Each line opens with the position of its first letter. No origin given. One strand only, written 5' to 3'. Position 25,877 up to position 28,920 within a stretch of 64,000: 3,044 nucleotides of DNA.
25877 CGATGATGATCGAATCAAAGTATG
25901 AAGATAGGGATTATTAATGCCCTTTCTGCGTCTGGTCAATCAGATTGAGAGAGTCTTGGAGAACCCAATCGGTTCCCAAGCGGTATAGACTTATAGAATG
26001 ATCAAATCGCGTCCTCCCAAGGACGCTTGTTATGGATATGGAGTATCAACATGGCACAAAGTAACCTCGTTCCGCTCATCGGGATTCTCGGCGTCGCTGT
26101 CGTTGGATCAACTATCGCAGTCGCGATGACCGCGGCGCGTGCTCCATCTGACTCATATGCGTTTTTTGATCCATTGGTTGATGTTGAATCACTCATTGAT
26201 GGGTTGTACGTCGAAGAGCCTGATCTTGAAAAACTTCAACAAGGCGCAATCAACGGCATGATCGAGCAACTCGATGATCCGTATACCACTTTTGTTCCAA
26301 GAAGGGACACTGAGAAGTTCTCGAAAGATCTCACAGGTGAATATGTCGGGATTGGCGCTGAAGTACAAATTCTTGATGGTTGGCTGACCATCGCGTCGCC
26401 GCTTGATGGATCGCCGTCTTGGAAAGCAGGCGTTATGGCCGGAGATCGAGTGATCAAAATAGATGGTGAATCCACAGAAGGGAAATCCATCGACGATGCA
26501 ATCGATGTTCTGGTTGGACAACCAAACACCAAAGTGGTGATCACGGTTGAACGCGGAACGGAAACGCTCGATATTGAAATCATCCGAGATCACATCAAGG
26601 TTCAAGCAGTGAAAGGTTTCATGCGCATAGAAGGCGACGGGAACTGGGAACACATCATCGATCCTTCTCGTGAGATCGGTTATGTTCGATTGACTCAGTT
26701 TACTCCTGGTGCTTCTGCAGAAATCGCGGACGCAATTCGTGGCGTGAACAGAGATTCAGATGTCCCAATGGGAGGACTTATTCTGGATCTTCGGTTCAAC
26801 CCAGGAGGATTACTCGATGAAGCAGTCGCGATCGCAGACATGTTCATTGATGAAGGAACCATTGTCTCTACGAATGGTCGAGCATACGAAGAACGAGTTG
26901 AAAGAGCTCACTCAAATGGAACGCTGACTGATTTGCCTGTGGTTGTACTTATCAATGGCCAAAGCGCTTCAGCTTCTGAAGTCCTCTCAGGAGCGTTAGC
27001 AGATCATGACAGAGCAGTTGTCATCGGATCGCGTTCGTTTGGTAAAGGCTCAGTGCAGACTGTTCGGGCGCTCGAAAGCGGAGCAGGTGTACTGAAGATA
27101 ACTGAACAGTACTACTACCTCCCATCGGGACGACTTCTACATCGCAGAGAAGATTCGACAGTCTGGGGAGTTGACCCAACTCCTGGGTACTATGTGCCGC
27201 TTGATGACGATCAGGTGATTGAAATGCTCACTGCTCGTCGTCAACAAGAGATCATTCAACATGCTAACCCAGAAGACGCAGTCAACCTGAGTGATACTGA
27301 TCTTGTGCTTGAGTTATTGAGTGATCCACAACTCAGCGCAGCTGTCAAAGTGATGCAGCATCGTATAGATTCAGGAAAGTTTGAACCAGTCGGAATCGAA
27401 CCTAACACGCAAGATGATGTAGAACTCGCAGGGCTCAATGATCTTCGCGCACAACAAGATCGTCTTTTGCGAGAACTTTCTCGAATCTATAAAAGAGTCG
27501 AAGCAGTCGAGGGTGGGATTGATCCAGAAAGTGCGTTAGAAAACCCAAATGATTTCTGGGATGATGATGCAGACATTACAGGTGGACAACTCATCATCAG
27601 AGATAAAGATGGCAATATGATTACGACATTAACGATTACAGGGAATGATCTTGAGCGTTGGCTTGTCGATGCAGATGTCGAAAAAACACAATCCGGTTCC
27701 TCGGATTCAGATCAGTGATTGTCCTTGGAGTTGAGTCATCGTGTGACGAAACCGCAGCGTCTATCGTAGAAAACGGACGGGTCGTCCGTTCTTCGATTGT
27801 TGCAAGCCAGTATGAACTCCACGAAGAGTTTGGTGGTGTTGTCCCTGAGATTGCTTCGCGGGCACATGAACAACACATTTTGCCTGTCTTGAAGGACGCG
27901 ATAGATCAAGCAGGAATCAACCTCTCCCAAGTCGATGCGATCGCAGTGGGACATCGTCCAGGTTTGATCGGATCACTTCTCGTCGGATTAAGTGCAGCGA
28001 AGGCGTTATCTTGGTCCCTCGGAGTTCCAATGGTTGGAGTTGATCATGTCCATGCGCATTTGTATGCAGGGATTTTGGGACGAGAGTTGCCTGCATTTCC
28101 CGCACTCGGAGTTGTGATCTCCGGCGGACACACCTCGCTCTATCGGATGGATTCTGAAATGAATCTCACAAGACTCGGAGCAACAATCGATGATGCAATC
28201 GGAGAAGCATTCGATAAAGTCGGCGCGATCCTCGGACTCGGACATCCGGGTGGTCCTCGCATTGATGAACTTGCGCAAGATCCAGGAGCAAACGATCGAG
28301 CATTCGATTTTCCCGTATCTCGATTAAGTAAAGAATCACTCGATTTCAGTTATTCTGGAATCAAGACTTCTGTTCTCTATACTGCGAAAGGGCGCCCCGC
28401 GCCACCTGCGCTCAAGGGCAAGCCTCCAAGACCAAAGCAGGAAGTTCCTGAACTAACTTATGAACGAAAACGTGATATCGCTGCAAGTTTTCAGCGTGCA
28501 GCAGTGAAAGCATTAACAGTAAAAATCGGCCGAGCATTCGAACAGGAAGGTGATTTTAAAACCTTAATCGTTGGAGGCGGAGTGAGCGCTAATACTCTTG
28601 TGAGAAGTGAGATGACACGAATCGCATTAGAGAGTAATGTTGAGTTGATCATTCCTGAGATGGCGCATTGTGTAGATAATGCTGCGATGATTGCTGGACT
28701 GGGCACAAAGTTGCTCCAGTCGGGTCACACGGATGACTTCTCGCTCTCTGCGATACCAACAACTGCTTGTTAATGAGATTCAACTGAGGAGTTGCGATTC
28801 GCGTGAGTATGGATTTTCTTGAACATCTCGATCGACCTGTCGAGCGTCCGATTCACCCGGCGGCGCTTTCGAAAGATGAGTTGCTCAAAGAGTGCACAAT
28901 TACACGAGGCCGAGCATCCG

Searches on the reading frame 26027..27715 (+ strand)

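Call 74: search_protein_families(library=pfam, proteins=[window:26027-27715:+], max_evalue=0.01)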
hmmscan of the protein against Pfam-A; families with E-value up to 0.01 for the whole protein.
window:26027-27715:+ (563 aa): 5 families
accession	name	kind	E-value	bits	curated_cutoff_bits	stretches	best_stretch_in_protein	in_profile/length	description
PF03572.23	Peptidase_S41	-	1e-46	159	24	1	217-384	2-161/165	Peptidase family S41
PF17820.7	PDZ_6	-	7.9e-12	45.2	27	1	122-176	2-54/54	PDZ domain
PF22694.1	CtpB_N-like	-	1.2e-08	35.8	27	1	52-90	43-81/85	Activating protease CtpB N-terminal domain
PF13180.12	PDZ_2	-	2.8e-07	31.1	27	1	108-185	2-78/80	PDZ domain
PF00595.29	PDZ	-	9.5e-05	23.1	23.2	1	104-174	9-80/81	PDZ domain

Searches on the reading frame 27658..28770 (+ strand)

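Call 74: search_protein_families(library=pfam, proteins=[window:27658-28770:+], max_evalue=0.01)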
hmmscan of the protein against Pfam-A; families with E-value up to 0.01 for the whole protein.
window:27658-28770:+ (371 aa): 2 families
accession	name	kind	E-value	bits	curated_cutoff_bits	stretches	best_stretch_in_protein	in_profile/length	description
PF00814.31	TsaD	-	2.1e-83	280.5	24.8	1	43-346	2-263/264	tRNA N6-adenosine threonylcarbamoyltransferase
PF22521.2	HypF_C_2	-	0.00078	19.7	27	1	269-340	164-234/241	Carbamoyltransferase, Kae1-like Domain, second subdomain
